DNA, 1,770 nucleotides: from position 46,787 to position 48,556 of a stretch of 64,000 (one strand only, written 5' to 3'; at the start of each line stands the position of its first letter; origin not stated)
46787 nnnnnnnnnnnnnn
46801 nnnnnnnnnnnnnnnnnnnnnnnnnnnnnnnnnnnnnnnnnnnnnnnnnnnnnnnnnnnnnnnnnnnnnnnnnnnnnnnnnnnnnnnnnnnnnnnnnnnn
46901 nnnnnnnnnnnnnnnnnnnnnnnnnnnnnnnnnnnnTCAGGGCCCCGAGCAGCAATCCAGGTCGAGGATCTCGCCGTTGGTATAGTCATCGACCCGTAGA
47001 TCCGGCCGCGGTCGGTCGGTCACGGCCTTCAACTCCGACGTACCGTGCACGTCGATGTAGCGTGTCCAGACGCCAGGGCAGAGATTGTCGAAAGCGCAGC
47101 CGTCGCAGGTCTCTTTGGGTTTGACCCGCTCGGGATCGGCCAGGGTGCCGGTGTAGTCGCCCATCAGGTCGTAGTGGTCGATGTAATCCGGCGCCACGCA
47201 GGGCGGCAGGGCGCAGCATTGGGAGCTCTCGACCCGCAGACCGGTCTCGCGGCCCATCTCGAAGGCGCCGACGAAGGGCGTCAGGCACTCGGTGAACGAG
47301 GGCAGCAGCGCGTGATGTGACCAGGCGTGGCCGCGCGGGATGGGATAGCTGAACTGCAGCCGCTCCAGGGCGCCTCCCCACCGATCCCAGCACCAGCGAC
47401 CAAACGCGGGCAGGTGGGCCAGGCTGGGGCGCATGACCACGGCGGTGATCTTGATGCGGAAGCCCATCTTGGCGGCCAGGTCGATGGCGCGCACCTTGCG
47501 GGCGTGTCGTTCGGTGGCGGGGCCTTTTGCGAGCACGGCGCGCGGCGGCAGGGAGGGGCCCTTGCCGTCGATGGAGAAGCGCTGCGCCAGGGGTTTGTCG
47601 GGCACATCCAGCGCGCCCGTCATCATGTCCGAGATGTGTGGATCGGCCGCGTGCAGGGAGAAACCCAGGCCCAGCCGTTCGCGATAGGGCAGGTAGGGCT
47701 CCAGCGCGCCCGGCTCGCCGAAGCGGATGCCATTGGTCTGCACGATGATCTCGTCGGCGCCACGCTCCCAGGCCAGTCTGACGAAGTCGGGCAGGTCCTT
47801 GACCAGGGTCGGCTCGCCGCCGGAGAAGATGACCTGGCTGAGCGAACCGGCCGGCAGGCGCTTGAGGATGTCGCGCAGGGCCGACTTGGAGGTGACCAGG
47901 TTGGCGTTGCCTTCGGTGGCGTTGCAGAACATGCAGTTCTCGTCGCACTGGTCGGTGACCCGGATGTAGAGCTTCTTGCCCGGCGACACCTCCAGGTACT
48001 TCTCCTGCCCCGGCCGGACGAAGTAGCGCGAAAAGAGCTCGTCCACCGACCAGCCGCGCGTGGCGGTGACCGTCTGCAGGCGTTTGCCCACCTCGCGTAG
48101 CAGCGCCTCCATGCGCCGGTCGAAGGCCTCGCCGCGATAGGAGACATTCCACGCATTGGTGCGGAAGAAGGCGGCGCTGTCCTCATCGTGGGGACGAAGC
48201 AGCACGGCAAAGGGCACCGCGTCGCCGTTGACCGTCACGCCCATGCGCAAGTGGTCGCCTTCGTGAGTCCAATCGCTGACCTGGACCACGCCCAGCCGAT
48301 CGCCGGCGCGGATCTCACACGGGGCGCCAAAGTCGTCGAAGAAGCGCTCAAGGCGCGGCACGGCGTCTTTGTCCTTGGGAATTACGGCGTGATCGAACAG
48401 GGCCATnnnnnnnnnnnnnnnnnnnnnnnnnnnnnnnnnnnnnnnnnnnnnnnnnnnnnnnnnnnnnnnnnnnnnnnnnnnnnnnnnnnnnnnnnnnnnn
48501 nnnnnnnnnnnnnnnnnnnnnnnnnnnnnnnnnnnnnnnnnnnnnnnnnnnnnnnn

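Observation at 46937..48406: Orphan radical-SAM/SPASM-like enzyme with a 140-aa N-terminal extension, divergent from the repeat-flanked gene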

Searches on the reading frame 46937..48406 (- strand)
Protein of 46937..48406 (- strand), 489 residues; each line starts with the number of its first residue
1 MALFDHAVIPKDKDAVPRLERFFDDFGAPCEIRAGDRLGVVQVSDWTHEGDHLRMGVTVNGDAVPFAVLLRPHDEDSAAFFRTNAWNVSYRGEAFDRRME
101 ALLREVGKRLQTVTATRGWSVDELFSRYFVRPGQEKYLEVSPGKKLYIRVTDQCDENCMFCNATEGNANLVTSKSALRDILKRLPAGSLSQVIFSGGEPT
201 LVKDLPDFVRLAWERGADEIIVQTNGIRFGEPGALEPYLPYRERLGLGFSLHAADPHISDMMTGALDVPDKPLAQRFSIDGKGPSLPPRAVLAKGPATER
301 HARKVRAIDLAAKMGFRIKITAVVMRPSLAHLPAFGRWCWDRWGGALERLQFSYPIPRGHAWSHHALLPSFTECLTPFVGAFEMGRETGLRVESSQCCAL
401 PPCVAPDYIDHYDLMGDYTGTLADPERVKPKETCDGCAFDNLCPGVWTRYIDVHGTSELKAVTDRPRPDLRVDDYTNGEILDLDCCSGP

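Call 3: search_protein_families(library=pfam, proteins=[window:46937-48406:-], max_evalue=1)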
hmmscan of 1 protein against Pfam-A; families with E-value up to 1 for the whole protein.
window:46937-48406:- (489 aa): 2 families
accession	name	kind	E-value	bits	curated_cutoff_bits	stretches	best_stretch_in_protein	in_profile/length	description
PF04055.27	Radical_SAM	-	7.8e-12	46.1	29.5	1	149-262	2-120/166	Radical SAM superfamily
PF13353.11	Fer4_12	-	0.0018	19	22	1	153-230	14-95/137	4Fe-4S single cluster domain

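Call 4: search_protein_families(library=ncbifam, proteins=[window:46937-48406:-], max_evalue=1)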
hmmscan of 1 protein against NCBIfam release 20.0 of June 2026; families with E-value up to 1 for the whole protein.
window:46937-48406:- (489 aa): 46 families (the best 25 are shown)
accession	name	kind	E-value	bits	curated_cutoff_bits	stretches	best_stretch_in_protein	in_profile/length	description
NF038332.1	rSAM_rare_HxsC4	exception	5.7e-16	58.6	500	2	144-229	14-101/335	radical SAM protein HxsC4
NF045646.2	rSAM_Se_TrsS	equivalog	8.8e-13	47.6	490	1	148-231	90-175/441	radical SAM (seleno)protein TrsS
NF045702.1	rSAM_GDGT_ether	equivalog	2e-11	43.2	450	1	147-231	89-178/486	tetraether lipid synthase Tes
TIGR02668.1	moaA_archaeal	equivalog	6.6e-11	41.7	325.25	1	144-229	10-97/303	GTP 3',8-cyclase MoaA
TIGR03977.1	rSAM_pair_HxsC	equivalog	7.1e-11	41.5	267.9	1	148-265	29-148/292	His-Xaa-Ser system radical SAM maturase HxsC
TIGR02666.1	moaA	equivalog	1.2e-10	40.9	284.05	1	145-230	11-104/336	GTP 3',8-cyclase MoaA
NF001199.0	PRK00164.2-1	equivalog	1.7e-10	40.6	231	1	145-229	13-99/308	GTP 3',8-cyclase MoaA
NF049973.1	radical_Rv1681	equivalog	1.9e-08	33.6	380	2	139-264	67-192/326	Rv1681 family radical SAM protein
TIGR04317.1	W_rSAM_matur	equivalog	3.1e-08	33.1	380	1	144-228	4-90/349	tungsten cofactor oxidoreductase radical SAM maturase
NF038283.1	viperin_w_prok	equivalog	6.6e-08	32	180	1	150-243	8-108/281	viperin family antiviral radical SAM protein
TIGR02495.1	NrdG2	equivalog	2.8e-07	30.1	131.15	1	152-227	24-100/193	anaerobic ribonucleoside-triphosphate reductase activating protein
NF045574.1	sacti_mat_StsB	exception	1.7e-06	27.2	625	1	138-222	90-175/466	StsB family radical SAM/SPASM domain sactipeptide maturase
TIGR04546.1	rSAM_ahbC_deAc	equivalog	6e-06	25.3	650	1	149-227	44-123/390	12,18-didecarboxysiroheme deacetylase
NF045703.1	rSAM_Tes_intein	exception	6e-06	24.3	1700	1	157-229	610-684/1040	tetraether lipid synthase Tes, intein-containing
TIGR04466.1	rSAM_BlsE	equivalog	1.2e-05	24.9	400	1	144-228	3-86/327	cytosylglucuronate decarboxylase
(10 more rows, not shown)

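Call 6: find_homologous_proteins(query=window:46937-48406:-)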
Query window:46937-48406:- (489 aa): 61 proteins with E <= 0.001 among 8000 candidates.
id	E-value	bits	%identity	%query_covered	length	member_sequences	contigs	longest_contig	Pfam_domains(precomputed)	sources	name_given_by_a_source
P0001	0.0e+0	1156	99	100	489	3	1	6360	PF04055.28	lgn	-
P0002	4.0e-257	872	77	97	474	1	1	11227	PF04055.28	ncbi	-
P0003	4.9e-179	614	58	98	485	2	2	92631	PF04055.28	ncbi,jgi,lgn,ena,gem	-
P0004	6.8e-179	614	55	98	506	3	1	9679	PF04055.28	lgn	-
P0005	8.8e-179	613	54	100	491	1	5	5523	PF04055.28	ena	-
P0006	1.3e-178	613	56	100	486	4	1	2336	PF04055.28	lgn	-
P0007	3.7e-177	608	55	98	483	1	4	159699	PF04055.28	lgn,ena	-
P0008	9.8e-177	606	57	98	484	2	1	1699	PF04055.28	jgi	-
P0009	2.2e-176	605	55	99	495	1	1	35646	PF04055.28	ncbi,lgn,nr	ncbi:MAG: radical SAM protein [Myxococcales bacterium]|nr:radical SAM protein [Myxococcales bacteriu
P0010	2.8e-176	605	55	99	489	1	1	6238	PF04055.28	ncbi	-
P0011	1.1e-174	600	56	98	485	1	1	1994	PF04055.28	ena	-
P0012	3.5e-173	595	55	98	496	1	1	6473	PF04055.28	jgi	jgi:hypothetical protein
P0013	2.0e-172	592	56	99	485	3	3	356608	PF04055.28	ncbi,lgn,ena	-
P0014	2.6e-172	592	57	92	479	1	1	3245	PF04055.28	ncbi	-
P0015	6.1e-172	591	55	99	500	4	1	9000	PF04055.28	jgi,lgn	jgi:molybdenum cofactor biosynthesis enzyme MoaA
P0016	1.2e-170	586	54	99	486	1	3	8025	PF04055.28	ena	-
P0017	4.4e-168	578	55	99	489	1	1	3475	PF04055.28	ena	-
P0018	1.5e-167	576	53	99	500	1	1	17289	PF04055.28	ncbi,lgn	-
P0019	1.3e-165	570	49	99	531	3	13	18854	PF04055.28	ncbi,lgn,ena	-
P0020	2.2e-163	562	53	99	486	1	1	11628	PF04055.28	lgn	-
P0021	1.8e-162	559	53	97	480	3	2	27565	PF04055.28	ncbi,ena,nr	ncbi:MAG: hypothetical protein CMH53_00740 [Myxococcales bacterium]|nr:hypothetical protein [Myxococ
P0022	2.9e-160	552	51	99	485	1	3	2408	PF04055.28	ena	-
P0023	4.2e-158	545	51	99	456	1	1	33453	PF04055.28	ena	-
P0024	7.3e-158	544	51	99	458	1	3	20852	PF04055.28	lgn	-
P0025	1.7e-153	530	48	99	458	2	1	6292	PF04055.28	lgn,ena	-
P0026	2.0e-153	530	51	99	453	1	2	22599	PF04055.28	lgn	-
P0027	2.6e-153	529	49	99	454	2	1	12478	PF04055.28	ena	-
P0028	2.9e-151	522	51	99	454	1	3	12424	PF04055.28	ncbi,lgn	-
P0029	4.7e-150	518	49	99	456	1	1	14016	PF04055.28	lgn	-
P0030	1.9e-149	516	54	92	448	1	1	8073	PF04055.28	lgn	-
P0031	6.9e-149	515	50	99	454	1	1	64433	PF04055.28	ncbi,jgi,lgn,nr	ncbi:MAG: radical SAM protein [Deltaproteobacteria bacterium]|nr:radical SAM protein [Deltaproteobac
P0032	1.3e-148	514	49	99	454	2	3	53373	PF04055.28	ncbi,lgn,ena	-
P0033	4.2e-147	509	50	99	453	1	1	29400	PF04055.28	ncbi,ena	-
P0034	4.7e-147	509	49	99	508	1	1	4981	PF04055.28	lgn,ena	-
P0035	5.5e-147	508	48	98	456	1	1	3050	PF04055.28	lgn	-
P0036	7.9e-147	508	48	98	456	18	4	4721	PF04055.28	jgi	jgi:hypothetical protein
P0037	5.9e-146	505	51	98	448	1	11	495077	PF04055.28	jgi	jgi:molybdenum cofactor biosynthesis enzyme MoaA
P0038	2.8e-145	503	48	99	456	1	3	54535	PF04055.28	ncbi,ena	-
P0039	2.2e-144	500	48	99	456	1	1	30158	PF04055.28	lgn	-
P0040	7.2e-143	495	51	98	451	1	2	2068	PF04055.28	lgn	-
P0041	8.8e-143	494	50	98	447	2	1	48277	PF04055.28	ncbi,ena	-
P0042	5.6e-140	485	50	98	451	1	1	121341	PF04055.28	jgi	jgi:molybdenum cofactor biosynthesis enzyme MoaA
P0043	4.0e-119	416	57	70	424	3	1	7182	PF04055.28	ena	-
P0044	4.9e-42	162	35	66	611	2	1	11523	PF04055.28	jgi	jgi:MoaA/NifB/PqqE/SkfB family radical SAM enzyme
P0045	3.6e-41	159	35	66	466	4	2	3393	PF04055.28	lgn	-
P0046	1.2e-29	121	27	68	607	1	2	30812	PF04055.28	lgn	-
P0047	6.6e-27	112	27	73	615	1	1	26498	PF04055.28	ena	-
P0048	4.3e-25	106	26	73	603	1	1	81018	PF04055.28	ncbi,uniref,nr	ncbi:radical SAM protein [Polyangium sp. 6x1]|uniref:radical SAM protein n=1 Tax=Polyangium sp. 6x1 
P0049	7.7e-21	92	25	66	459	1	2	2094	PF04055.28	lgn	-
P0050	4.4e-20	90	28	77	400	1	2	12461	PF04055.28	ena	-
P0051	8.3e-20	89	27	64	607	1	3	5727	PF04055.28,PF13353.12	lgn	-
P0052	3.5e-19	87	25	74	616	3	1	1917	PF04055.28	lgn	-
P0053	9.6e-19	85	25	73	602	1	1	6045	PF04055.28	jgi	jgi:MoaA/NifB/PqqE/SkfB family radical SAM enzyme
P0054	7.6e-17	79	25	73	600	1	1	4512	PF04055.28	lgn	-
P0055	3.5e-15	73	27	66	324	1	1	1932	PF04055.28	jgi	jgi:MoaA/NifB/PqqE/SkfB family radical SAM enzyme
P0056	5.0e-13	66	26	69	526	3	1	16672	PF04055.28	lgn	-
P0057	2.2e-11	61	24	65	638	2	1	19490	PF04055.28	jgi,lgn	jgi:MoaA/NifB/PqqE/SkfB family radical SAM enzyme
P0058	3.0e-11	61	26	62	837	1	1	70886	PF04055.28,PF05118.22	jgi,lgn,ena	-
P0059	2.1e-10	58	28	63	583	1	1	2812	PF13847.13,PF13489.13,PF13649.13,PF04055.28,PF08241.19,PF08242.19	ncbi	-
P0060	6.2e-10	56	26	63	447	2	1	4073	PF04055.28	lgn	-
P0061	1.0e-6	46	25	65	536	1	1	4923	PF04055.28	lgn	-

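Call 7: search_solved_structures(query=window:46937-48406:-, max_evalue=1)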
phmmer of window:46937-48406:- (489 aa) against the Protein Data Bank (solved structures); distinct sequences matched with E-value up to 1: 13.
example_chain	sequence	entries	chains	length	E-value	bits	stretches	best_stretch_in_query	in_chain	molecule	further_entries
7tol_A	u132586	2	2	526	2.1e-06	29.6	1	148-230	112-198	glycerol dibiphytanyl glycerol tetraether - macrocyclic archaeol synthase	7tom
8wm2_A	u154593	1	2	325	2.4e-06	29.4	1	144-228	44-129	Fe-S radical SAM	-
7vob_C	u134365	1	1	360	0.0005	21.7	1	144-228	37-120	Cytosylglucuronate decarboxylase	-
7voc_C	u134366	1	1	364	0.00051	21.7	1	144-228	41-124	Cytosylglucuronate decarboxylase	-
6efn_A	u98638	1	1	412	0.0051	18.4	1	108-228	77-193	Sporulation killing factor maturation protein SkfB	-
5tgs_A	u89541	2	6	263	0.017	16.7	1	144-217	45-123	7-carboxy-7-deazaguanine synthase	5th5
6q2p_A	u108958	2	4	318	0.069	14.7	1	149-206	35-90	Radical S-adenosyl methionine domain-containing protein 2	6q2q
5vsl_A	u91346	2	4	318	0.069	14.7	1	149-206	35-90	Radical S-adenosyl methionine domain-containing protein 2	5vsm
9dfw_A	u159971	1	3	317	0.1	14.1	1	151-226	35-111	Radical SAM core domain-containing protein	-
6b4c_A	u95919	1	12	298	0.11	14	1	151-226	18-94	Viperin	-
9dgw_A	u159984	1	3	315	0.11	14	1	151-226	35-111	Radical SAM core domain-containing protein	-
7n7h_A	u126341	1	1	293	0.12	13.9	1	149-204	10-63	VIPERIN-LIKE ENZYME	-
7n7i_A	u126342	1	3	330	0.13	13.8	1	151-226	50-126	Viperin-like enzyme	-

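Call 8: find_encoding_contigs(protein=P0013, flank=10000, max_places=2)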
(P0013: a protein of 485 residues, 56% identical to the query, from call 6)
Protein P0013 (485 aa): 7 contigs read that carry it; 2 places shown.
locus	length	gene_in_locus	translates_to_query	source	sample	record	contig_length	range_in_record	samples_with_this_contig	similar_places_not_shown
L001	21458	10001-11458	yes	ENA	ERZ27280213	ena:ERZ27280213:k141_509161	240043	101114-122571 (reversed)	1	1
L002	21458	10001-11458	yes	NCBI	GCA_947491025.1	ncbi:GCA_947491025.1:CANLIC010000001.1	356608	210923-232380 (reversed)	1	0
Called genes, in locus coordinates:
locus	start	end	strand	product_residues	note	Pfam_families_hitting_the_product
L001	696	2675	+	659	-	-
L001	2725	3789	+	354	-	PF20030:bpMoxR, PF01078:Mg_chelatase (faint), PF00004:AAA (weak), PF07726:AAA_3, PF07728:AAA_5, PF17863:AAA_lid_2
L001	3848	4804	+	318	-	PF01882:DUF58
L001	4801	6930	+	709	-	PF13519:VWA_2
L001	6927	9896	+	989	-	PF05762:VWA_CoxE (faint), PF07090:GATase1_like (faint), PF00092:VWA, PF13519:VWA_2, PF13768:VWA_3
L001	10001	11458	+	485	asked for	PF04055:Radical_SAM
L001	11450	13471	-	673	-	PF00270:DEAD (faint), PF04851:ResIII, PF13604:AAA_30 (weak), PF17757:UvrB_inter, PF27431:UvrB_3rd, PF00271:Helicase_C, PF12344:UvrB, PF02151:UVR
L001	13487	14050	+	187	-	-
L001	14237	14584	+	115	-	-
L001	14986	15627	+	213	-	-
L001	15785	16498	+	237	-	PF01144:CoA_trans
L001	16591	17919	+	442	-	PF04909:Amidohydro_2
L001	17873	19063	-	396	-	PF01288:HPPK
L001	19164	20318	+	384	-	PF13098:Thioredoxin_2 (faint), PF13462:Thioredoxin_4, PF01323:DSBA, PF13743:Thioredoxin_5 (weak)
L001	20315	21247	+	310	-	PF03755:YicC-like_N, PF08340:YicC-like_C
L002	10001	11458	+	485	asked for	PF04055:Radical_SAM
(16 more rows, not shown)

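Call 9: find_encoding_contigs(protein=P0037, flank=10000, max_places=2)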
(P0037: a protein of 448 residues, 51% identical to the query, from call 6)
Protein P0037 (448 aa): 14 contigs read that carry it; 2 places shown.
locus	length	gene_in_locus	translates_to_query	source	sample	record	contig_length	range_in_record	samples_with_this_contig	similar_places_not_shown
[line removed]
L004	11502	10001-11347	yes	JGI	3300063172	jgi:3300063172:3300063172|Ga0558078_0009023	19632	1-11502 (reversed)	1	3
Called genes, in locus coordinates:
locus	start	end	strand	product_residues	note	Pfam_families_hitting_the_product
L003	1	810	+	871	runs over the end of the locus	PF01464:SLT, PF27553:SLT_superhelical (weak)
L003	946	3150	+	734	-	-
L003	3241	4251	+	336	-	PF00493:MCM (faint), PF01078:Mg_chelatase (faint), PF20030:bpMoxR, PF00004:AAA (weak), PF07726:AAA_3, PF07728:AAA_5, PF17863:AAA_lid_2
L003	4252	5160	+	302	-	PF01882:DUF58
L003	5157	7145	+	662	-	PF07584:BatA (weak), PF13519:VWA_2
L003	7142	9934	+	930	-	PF05762:VWA_CoxE (faint), PF07090:GATase1_like (faint), PF00092:VWA, PF13519:VWA_2, PF13768:VWA_3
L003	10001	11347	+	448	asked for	PF04055:Radical_SAM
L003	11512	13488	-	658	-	PF00270:DEAD (weak), PF04851:ResIII, PF17757:UvrB_inter, PF27431:UvrB_3rd, PF00271:Helicase_C, PF12344:UvrB, PF02151:UVR (weak)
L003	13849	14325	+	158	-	-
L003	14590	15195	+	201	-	-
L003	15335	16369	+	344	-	-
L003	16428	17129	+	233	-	PF01144:CoA_trans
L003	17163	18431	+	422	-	PF04909:Amidohydro_2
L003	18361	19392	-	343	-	PF03706:LPG_synthase_TM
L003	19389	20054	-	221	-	-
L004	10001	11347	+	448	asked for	PF04055:Radical_SAM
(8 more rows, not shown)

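Call 10: find_encoding_contigs(protein=P0007, flank=10000, max_places=2)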
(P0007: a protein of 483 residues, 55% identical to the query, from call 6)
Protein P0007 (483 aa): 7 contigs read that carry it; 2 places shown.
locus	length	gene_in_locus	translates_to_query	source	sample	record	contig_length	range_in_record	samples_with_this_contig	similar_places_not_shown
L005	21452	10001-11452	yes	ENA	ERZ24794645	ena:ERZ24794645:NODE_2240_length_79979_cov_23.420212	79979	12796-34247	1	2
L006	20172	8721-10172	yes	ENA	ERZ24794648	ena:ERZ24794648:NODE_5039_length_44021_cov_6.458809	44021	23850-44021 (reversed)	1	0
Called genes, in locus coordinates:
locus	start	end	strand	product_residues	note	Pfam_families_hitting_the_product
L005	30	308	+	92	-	PF02604:PhdYeFM_antitox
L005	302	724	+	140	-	PF01850:PIN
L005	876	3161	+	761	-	-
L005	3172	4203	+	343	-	PF20030:bpMoxR, PF01078:Mg_chelatase (faint), PF00004:AAA, PF07726:AAA_3, PF07728:AAA_5, PF17863:AAA_lid_2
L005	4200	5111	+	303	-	PF01882:DUF58, PF05762:VWA_CoxE, PF13519:VWA_2 (weak)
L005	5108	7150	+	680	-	PF07584:BatA (faint), PF13519:VWA_2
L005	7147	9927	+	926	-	PF05762:VWA_CoxE (faint), PF07090:GATase1_like (faint), PF00092:VWA, PF13519:VWA_2, PF13768:VWA_3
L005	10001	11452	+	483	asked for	PF04055:Radical_SAM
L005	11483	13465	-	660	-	PF00270:DEAD (weak), PF04851:ResIII, PF17757:UvrB_inter, PF27431:UvrB_3rd, PF00271:Helicase_C, PF12344:UvrB, PF02151:UVR (weak)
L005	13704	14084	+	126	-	-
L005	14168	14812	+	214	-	-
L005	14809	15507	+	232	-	PF01144:CoA_trans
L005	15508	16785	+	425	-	PF04909:Amidohydro_2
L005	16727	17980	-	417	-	PF01288:HPPK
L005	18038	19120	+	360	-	PF13098:Thioredoxin_2 (faint), PF13462:Thioredoxin_4, PF01323:DSBA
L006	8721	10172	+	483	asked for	PF04055:Radical_SAM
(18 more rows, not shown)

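Call 15: find_encoding_contigs(protein=P0002, flank=10000, max_places=1)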
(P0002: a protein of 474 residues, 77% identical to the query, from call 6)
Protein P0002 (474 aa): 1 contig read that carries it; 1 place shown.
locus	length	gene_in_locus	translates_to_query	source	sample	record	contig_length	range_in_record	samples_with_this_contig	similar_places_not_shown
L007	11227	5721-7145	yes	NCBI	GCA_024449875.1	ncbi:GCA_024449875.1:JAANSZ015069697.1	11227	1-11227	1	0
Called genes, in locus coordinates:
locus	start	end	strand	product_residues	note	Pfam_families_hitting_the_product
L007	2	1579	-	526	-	?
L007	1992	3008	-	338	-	PF23416:DUF7107 (faint)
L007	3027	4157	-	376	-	PF00155:Aminotran_1_2 (weak), PF01041:DegT_DnrJ_EryC1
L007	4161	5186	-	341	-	PF01073:3Beta_HSD, PF01370:Epimerase, PF02719:Polysacc_synt_2, PF04321:RmlD_sub_bind, PF16363:GDP_Man_Dehyd, PF07993:NAD_binding_4 (weak)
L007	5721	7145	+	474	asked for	PF04055:Radical_SAM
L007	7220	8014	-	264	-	-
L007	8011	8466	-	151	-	PF02472:ExbD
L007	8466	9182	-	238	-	PF01618:MotA_ExbB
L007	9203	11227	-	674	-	?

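Call 16: find_encoding_contigs(protein=P0003, flank=10000, max_places=1)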
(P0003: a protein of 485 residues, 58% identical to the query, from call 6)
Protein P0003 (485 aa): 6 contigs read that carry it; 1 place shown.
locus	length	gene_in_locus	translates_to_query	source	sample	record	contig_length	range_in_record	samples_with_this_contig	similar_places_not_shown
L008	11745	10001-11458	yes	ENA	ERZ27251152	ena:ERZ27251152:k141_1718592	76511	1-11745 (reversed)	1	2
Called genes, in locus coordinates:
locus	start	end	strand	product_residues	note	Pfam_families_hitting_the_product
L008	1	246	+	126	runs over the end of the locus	-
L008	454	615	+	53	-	-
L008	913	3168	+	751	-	-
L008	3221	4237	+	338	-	PF00493:MCM (weak), PF20030:bpMoxR, PF01078:Mg_chelatase (faint), PF07726:AAA_3, PF07728:AAA_5, PF00004:AAA, PF17863:AAA_lid_2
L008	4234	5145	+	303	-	PF01882:DUF58, PF05762:VWA_CoxE (weak), PF13519:VWA_2 (weak)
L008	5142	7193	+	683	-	PF13519:VWA_2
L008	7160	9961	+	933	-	PF07090:GATase1_like (faint), PF05762:VWA_CoxE (weak), PF00092:VWA, PF13519:VWA_2, PF13768:VWA_3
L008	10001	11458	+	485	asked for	PF04055:Radical_SAM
